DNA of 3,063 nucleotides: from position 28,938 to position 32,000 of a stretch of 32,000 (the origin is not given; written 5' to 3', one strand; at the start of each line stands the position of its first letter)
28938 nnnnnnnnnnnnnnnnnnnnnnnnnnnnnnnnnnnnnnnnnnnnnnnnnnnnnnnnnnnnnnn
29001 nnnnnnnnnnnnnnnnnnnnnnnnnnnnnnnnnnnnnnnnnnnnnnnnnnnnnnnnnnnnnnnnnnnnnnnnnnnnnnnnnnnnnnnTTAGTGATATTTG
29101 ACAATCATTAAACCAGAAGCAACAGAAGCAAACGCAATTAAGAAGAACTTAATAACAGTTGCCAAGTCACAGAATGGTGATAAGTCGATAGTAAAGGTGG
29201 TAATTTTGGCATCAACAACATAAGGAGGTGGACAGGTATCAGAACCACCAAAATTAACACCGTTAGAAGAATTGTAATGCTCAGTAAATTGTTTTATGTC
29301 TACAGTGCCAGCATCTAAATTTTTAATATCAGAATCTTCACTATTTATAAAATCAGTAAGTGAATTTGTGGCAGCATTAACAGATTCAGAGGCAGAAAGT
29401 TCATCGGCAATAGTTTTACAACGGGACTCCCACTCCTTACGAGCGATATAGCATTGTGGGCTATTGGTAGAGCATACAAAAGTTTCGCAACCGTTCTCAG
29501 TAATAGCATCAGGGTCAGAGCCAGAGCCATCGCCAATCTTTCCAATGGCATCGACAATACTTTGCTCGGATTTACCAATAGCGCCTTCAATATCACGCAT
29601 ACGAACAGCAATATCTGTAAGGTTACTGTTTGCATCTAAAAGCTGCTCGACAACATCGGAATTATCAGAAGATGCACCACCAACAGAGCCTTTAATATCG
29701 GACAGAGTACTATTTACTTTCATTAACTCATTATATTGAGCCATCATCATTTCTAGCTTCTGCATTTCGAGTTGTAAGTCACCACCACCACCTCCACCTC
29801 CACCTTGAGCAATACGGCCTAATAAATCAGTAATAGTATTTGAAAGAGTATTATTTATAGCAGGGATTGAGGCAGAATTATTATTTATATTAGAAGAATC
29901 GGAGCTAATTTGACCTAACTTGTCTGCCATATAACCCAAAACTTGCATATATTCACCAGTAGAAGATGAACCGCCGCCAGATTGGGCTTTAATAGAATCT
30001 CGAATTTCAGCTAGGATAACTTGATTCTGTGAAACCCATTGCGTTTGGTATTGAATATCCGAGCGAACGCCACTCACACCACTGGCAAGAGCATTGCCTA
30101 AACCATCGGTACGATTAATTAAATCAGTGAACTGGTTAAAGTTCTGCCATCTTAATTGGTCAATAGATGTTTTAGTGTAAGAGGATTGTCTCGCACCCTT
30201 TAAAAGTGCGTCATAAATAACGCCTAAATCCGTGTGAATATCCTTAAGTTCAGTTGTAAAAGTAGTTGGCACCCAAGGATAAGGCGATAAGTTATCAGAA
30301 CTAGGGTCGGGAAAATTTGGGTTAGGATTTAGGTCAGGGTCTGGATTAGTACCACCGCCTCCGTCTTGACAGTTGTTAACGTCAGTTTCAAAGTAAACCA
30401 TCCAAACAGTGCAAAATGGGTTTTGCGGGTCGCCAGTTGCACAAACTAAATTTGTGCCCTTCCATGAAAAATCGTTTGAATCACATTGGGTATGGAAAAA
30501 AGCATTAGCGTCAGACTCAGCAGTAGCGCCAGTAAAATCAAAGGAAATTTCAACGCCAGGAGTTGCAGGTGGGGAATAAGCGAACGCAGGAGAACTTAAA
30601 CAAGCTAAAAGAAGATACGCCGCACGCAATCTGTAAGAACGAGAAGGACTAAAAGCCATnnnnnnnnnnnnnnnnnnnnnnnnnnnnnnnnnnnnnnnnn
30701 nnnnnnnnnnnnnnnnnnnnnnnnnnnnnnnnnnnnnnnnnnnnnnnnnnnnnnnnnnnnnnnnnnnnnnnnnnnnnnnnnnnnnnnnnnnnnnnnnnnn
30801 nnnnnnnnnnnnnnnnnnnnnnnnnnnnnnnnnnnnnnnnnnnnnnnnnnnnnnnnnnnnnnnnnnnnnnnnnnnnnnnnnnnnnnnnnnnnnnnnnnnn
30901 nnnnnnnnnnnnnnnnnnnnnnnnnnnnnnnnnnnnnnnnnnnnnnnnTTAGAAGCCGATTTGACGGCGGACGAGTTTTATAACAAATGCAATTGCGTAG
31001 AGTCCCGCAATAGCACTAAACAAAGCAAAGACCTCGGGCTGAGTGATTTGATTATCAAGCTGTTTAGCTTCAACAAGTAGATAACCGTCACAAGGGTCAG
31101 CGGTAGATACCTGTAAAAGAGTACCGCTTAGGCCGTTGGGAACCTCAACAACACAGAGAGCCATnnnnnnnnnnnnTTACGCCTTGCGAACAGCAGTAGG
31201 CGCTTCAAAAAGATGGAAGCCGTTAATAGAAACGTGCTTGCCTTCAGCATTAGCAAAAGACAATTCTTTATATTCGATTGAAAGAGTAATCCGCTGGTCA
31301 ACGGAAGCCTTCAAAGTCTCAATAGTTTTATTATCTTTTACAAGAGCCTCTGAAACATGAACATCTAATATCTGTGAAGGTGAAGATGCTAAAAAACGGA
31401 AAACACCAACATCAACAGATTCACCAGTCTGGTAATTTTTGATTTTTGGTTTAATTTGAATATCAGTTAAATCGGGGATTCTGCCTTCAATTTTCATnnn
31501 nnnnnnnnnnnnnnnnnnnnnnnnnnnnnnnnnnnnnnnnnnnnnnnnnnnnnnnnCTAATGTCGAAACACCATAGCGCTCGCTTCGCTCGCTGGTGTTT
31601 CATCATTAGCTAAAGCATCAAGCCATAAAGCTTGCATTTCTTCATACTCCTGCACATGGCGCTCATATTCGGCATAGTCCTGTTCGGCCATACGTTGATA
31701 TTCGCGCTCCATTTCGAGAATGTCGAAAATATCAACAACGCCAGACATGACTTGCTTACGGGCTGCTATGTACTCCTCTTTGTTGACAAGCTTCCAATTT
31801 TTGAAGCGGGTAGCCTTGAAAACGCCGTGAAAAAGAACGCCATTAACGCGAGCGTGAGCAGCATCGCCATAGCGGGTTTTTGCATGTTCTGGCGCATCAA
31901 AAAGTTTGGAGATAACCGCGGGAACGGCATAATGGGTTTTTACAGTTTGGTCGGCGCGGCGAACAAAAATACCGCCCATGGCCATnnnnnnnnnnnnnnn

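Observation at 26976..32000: CTXphi/VGJphi-style filamentous prophage without a visible secretin or integrase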

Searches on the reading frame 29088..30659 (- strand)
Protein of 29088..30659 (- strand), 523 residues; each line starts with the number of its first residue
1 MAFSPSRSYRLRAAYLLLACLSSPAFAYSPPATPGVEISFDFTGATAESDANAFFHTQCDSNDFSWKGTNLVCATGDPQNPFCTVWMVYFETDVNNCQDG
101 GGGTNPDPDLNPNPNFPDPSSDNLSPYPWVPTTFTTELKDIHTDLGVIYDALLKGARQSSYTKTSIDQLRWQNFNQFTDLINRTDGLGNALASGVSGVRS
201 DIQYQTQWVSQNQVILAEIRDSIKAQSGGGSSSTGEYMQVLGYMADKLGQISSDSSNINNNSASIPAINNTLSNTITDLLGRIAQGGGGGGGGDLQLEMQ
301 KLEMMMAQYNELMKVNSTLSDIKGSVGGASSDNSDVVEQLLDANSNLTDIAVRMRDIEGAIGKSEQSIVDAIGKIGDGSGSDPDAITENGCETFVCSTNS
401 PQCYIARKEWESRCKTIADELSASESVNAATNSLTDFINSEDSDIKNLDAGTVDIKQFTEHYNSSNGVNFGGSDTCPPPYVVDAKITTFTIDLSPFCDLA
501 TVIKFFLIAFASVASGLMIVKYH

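Call 3: search_protein_families(library=pfam, proteins=[window:29088-30659:-], max_evalue=0.1)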
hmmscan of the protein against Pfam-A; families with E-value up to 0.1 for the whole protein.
window:29088-30659:- (523 aa): 0 families

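Call 4: search_protein_families(library=phrogs, proteins=[window:29088-30659:-], max_evalue=0.1)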
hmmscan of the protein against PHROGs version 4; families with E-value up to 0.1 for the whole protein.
window:29088-30659:- (523 aa): 9 families
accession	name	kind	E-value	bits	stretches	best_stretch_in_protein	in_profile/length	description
phrog_4352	-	unknown function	1.3e-12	48.4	1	387-520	349-475/479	-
phrog_4454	-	unknown function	1.6e-06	28.7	1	410-519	352-472/477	-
phrog_7568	-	unknown function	5.8e-06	27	1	432-515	338-420/433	-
phrog_6324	-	unknown function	0.00042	21.6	0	282-320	18-57/94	-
phrog_20131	-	unknown function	0.0043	16.8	1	433-519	311-396/403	-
phrog_18418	-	unknown function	0.0046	17.2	1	439-519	212-292/298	-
phrog_36335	-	unknown function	0.022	15.5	1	294-373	72-152/165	-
phrog_6136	-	unknown function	0.065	14.2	0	276-326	20-71/120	-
phrog_35054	-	unknown function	0.097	14.1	0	268-304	7-43/78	-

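Call 15: find_encoding_contigs(protein=window:29088-30659:-, flank=10000, max_places=8)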
Protein window:29088-30659:- (523 aa): 2 contigs read that carry it; 2 places shown.
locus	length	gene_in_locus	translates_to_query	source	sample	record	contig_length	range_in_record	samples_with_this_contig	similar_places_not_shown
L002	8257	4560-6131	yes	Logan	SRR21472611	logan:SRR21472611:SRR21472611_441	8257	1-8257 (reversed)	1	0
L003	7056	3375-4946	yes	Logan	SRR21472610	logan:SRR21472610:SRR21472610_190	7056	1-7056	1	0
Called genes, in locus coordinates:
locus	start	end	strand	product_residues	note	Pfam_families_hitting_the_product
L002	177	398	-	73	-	-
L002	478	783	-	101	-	-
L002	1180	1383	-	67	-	-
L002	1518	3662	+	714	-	PF05840:Phage_GPA, PF23343:REP_ORF2-G2P (weak)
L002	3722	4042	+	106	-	-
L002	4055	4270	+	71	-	-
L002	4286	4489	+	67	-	PF05356:Phage_Coat_B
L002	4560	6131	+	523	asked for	-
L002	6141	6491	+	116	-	PF10734:DUF2523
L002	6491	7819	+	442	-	PF05707:Zot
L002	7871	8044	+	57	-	-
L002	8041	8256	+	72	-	?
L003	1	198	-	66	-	?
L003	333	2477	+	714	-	PF05840:Phage_GPA, PF23343:REP_ORF2-G2P (weak)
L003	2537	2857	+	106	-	-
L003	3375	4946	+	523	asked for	-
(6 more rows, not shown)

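Call 28: search_protein_families(library=pfam, proteins=[L002:177-398:-, L002:478-783:-, L002:1180-1383:-, L002:1518-3662:+, L002:7871-8044:+], max_evalue=0.1)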
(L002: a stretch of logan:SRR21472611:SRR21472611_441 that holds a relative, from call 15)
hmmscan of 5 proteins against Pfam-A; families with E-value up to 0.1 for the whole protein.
L002:177-398:- (73 aa): 5 families
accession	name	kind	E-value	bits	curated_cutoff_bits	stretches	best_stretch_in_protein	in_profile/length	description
PF07813.17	LTXXQ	-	0.0019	19.3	24.3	1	4-69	12-75/100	LTXXQ motif family protein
PF03693.20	ParD_antitoxin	-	0.051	14.4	21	1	4-31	36-63/81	Bacterial antitoxin of ParD toxin-antitoxin type II system and RHH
PF21528.2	CC2D1A-B_DM14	-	0.059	13.9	24.6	0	52-72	25-45/56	Coiled-coil and C2 domain-containing protein 1, DM14 domain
PF02970.22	TBCA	-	0.085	13.6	30.3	0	12-69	24-83/99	Tubulin binding cofactor A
PF21233.3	RIOX1_C_WH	-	0.087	13.2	27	0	23-57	50-84/129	Ribosomal oxygenase 1, C-terminal winged helix domain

L002:478-783:- (101 aa): 1 family
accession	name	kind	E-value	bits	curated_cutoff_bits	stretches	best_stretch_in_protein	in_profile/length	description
PF13684.11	FakA-like_C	-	0.021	14.6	23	1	5-73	125-192/216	Fatty acid kinase subunit A-like, C-terminal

L002:1180-1383:- (67 aa): 0 families

L002:1518-3662:+ (714 aa): 5 families
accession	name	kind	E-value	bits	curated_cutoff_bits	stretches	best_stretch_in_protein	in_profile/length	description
PF05840.19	Phage_GPA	-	1.4e-82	277.8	31.4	1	196-485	26-320/321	Bacteriophage replication gene A protein (GPA)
PF23343.2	REP_ORF2-G2P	-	7.9e-07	29.7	27.8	1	386-482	17-98/99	Replication-associated protein ORF2/G2P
PF10655.14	DUF2482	-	0.0044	18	25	0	176-240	5-66/97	Hypothetical protein of unknown function (DUF2482)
PF12172.15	zf-ChsH2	-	0.025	14.8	23.2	1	37-69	3-34/37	ChsH2, rubredoxin-like zinc ribbon domain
PF23455.1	DUF7129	-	0.04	14.1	30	1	48-69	14-36/45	Domain of unknown function (DUF7129)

L002:7871-8044:+ (57 aa): 0 families

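Call 42: search_protein_families(library=phrogs, proteins=[L002:177-398:-, L002:478-783:-, L002:1180-1383:-, L002:1518-3662:+], max_evalue=0.01)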
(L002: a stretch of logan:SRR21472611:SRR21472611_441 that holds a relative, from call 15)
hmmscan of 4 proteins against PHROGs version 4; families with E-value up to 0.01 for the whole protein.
L002:177-398:- (73 aa): 3 families
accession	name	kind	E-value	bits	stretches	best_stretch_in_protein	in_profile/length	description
phrog_36048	-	unknown function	4.7e-26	91.7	1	1-72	1-72/72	-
phrog_15613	-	unknown function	0.0045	18.1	1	1-33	1-33/81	-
phrog_16131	-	unknown function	0.0063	16.9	1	5-54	77-128/208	-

L002:478-783:- (101 aa): 0 families

L002:1180-1383:- (67 aa): 2 families
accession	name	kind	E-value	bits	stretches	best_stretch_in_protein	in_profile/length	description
phrog_5642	-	unknown function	6.3e-10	39.9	1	4-57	2-59/68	-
phrog_5219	-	unknown function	3.9e-06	27.7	1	9-62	3-56/63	-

L002:1518-3662:+ (714 aa): 3 families
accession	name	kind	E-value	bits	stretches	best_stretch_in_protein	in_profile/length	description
phrog_91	-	DNA, RNA and nucleotide metabolism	1.1e-165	554.5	1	150-647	132-626/852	nicking at origin of replication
phrog_6857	-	unknown function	4.8e-119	400.1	1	190-644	144-580/855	-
phrog_28319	-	unknown function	7.9e-112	374.7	1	392-701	2-318/342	-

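Call 49: search_solved_structures(query=window:29088-30659:-, max_evalue=1)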
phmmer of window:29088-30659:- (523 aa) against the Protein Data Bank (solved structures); distinct sequences matched with E-value up to 1: 10.
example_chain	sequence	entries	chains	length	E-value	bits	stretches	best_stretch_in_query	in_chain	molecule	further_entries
8x5o_A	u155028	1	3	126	0.12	14.1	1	253-311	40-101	spike protein S2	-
8x5p_A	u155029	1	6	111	0.2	13.4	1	254-318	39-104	Spike protein S2,EK1 peptide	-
5zhy_A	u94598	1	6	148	0.21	13.3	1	272-349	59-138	Spike glycoprotein, Spike glycoprotein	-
2nrj_A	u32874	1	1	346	0.21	13.3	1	175-359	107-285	Hbl B protein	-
4myy_A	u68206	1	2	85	0.58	11.8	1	268-314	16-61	CurG, CurH fusion protein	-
9o04_A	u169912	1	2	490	0.65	11.7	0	235-316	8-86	Coiled-coil domain-containing protein 6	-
7c53_A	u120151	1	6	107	0.72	11.5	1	231-318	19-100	Spike protein S2',pan-CoVs inhibitor EK1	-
8pr5_A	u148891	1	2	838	0.75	11.5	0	295-360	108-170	Dynactin subunit 1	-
1p68_A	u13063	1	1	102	0.76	11.5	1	257-313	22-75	De novo designed protein S-824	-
2gbm_A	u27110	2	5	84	0.99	11.1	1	273-307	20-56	Ubiquitin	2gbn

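Call 66: search_protein_families(library=ncbifam, proteins=[L002:177-398:-, L002:478-783:-, L002:1180-1383:-, window:29088-30659:-], max_evalue=0.1)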
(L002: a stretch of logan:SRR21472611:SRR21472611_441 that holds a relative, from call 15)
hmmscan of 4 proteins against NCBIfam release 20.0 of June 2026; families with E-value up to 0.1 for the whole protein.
L002:177-398:- (73 aa): 3 families
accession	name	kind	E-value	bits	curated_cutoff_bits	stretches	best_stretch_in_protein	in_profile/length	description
NF006622.0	PRK09190.1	equivalog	0.031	13.7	184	1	7-70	93-157/227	RNA-binding protein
NF040782.1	PG_glutam_Chrys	equivalog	0.032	13.5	250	1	10-63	73-129/321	protein-glutamine glutaminase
NF007925.0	PRK10640.1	equivalog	0.059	11.8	639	1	11-53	308-351/489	rhamnulokinase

L002:478-783:- (101 aa): 2 families
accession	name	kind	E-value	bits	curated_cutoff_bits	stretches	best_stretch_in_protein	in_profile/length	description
NF038248.1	FakA_VfrB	equivalog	2.1e-06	26.5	975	1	5-76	458-524/549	fatty acid kinase catalytic subunit FakA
TIGR03599.1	YloV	subfamily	0.056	12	396.1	1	4-72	438-505/530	DAK2 domain fusion protein YloV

L002:1180-1383:- (67 aa): 0 families

window:29088-30659:- (523 aa): 1 family
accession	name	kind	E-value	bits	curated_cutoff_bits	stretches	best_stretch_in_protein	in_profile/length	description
NF041109.1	VF_TspB_C_term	domain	8.2e-10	38.6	24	1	476-521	1-49/51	virulence factor TspB C-terminal domain-related protein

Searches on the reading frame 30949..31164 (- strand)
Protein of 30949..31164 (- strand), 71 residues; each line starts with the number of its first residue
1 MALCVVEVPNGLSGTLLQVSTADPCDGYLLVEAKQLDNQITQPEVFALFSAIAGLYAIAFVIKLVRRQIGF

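Call 3: search_protein_families(library=pfam, proteins=[window:30949-31164:-], max_evalue=0.1)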
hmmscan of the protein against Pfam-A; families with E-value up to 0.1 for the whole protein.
window:30949-31164:- (71 aa): 0 families

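Call 4: search_protein_families(library=phrogs, proteins=[window:30949-31164:-], max_evalue=0.1)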
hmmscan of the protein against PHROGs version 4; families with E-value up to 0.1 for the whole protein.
window:30949-31164:- (71 aa): 4 families
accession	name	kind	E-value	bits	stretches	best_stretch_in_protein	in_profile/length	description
phrog_2924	-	unknown function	3.4e-11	44.4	1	1-68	1-80/80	-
phrog_4644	-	tail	0.00019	22.5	1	21-69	18-66/71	tail protein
phrog_969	-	unknown function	0.0044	18.4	1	1-61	1-64/79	-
phrog_32279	-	unknown function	0.047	15.1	1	14-54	12-52/90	-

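Call 66: search_protein_families(library=ncbifam, proteins=[window:30949-31164:-], max_evalue=0.1)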
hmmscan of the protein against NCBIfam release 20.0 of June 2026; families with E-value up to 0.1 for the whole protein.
window:30949-31164:- (71 aa): 0 families

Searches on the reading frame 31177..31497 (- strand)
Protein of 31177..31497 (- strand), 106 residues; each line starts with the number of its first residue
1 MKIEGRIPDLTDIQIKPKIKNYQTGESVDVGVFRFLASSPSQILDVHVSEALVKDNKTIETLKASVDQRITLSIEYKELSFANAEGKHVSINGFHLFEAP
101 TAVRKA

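Call 3: search_protein_families(library=pfam, proteins=[window:31177-31497:-], max_evalue=0.1)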
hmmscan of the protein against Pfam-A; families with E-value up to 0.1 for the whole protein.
window:31177-31497:- (106 aa): 0 families

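Call 4: search_protein_families(library=phrogs, proteins=[window:31177-31497:-], max_evalue=0.1)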
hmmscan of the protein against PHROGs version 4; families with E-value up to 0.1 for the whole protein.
window:31177-31497:- (106 aa): 2 families
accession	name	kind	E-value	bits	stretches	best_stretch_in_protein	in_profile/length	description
phrog_5738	-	DNA, RNA and nucleotide metabolism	4.3e-30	105.3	1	1-102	1-101/105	single strand DNA binding protein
phrog_552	-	unknown function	0.095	13.9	0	54-79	6-31/71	-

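Call 16: find_encoding_contigs(protein=window:31177-31497:-, flank=10000, max_places=8)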
Protein window:31177-31497:- (106 aa): 2 contigs read that carry it; 2 places shown.
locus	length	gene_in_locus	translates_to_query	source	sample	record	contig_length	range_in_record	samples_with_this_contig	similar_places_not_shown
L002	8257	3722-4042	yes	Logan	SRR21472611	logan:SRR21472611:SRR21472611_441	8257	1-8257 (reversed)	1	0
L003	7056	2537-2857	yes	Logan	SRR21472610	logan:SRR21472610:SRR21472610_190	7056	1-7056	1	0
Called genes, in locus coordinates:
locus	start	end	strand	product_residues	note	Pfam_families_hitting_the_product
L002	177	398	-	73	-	-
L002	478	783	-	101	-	-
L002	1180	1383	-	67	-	-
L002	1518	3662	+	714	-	PF05840:Phage_GPA, PF23343:REP_ORF2-G2P (weak)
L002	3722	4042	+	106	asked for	-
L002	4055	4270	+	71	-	-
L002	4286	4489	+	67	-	PF05356:Phage_Coat_B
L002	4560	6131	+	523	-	-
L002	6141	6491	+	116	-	PF10734:DUF2523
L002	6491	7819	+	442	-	PF05707:Zot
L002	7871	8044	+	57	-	-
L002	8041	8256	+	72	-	?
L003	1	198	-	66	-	?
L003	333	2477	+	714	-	PF05840:Phage_GPA, PF23343:REP_ORF2-G2P (weak)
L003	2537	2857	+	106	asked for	-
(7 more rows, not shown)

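Call 50: search_solved_structures(query=window:31177-31497:-, max_evalue=1)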
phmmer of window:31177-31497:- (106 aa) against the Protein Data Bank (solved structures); distinct sequences matched with E-value up to 1: 4.
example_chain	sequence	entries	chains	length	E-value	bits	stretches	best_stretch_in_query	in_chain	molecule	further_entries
4fla_A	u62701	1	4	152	0.021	18.2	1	4-84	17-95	Regulation of nuclear pre-mRNA domain-containing protein 1B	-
4nad_B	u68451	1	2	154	0.14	15.6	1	19-84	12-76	Regulation of nuclear pre-mRNA domain-containing protein 1B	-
5j6q_A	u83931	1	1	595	0.68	13.4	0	42-91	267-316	Cell wall binding protein cwp8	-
8bad_A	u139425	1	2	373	0.83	13.1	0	19-47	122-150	Binary toxin A-like protein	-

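Call 66: search_protein_families(library=ncbifam, proteins=[window:31177-31497:-], max_evalue=0.1)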
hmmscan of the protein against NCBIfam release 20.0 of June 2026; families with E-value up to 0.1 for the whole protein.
window:31177-31497:- (106 aa): 0 families

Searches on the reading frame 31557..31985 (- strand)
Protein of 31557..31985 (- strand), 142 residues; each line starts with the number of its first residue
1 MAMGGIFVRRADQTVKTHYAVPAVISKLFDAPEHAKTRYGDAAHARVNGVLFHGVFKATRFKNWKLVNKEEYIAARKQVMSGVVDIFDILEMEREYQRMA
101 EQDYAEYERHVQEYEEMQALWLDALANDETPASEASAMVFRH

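Call 3: search_protein_families(library=pfam, proteins=[window:31557-31985:-], max_evalue=0.1)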
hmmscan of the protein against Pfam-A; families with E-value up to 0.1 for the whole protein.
window:31557-31985:- (142 aa): 0 families

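Call 4: search_protein_families(library=phrogs, proteins=[window:31557-31985:-], max_evalue=0.1)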
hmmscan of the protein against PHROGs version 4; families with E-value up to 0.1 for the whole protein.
window:31557-31985:- (142 aa): 4 families
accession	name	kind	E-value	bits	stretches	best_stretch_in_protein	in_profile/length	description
phrog_28319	-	unknown function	1.2e-36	127.5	1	1-129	183-318/342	-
phrog_91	-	DNA, RNA and nucleotide metabolism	4.6e-11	42.9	1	1-75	560-626/852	nicking at origin of replication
phrog_6857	-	unknown function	0.004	16.6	1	1-72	517-580/855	-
phrog_7293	-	unknown function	0.0068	16.4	1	13-121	187-292/384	-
